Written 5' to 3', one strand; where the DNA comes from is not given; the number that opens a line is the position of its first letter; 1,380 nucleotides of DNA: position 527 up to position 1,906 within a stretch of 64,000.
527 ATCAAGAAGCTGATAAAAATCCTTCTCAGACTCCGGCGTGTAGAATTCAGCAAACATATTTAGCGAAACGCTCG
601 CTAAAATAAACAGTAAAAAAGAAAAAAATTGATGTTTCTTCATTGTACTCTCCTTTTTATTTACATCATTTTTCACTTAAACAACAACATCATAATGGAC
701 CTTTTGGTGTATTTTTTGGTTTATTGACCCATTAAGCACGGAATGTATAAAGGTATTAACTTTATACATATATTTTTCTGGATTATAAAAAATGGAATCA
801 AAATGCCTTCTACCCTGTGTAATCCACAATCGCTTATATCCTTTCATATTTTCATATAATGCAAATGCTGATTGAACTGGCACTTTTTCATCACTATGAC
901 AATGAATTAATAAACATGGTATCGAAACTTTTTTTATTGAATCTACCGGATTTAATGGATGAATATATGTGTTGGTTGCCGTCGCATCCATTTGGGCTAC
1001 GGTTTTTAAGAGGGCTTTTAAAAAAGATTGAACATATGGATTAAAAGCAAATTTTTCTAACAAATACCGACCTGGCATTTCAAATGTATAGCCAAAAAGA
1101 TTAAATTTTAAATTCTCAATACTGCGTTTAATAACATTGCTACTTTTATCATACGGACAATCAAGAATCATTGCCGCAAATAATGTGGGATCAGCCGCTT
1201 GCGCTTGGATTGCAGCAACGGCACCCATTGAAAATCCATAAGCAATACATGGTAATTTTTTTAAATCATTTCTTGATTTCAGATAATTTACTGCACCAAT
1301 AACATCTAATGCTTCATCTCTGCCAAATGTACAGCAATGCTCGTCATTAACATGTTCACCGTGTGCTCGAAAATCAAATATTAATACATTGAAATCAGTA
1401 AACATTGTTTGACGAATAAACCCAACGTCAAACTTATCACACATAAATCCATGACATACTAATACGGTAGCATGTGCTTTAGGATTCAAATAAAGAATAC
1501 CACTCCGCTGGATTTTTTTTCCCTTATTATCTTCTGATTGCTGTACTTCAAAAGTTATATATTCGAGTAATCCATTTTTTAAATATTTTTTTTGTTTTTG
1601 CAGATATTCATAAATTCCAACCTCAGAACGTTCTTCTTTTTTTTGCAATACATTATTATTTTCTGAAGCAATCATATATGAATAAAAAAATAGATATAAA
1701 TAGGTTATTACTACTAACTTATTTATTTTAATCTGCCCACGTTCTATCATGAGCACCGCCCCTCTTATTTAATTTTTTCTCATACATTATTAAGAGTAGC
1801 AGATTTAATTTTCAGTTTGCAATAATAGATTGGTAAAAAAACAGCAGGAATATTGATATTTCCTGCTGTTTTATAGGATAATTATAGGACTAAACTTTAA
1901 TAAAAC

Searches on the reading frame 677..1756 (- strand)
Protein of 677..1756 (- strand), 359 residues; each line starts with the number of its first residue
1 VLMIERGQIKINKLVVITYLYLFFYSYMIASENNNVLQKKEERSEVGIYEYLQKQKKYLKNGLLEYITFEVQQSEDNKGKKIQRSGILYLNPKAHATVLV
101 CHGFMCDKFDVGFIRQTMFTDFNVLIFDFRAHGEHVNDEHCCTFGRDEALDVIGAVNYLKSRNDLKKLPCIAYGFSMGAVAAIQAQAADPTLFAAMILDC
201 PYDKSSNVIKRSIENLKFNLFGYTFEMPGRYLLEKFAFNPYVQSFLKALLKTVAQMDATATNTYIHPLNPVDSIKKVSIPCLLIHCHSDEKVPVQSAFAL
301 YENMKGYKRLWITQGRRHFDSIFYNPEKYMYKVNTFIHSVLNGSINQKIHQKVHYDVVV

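Call 63: find_encoding_contigs(protein=window:677-1756:-, flank=10000, max_places=4)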
Protein window:677-1756:- (359 aa): no gene with exactly this product is on record in the collection.
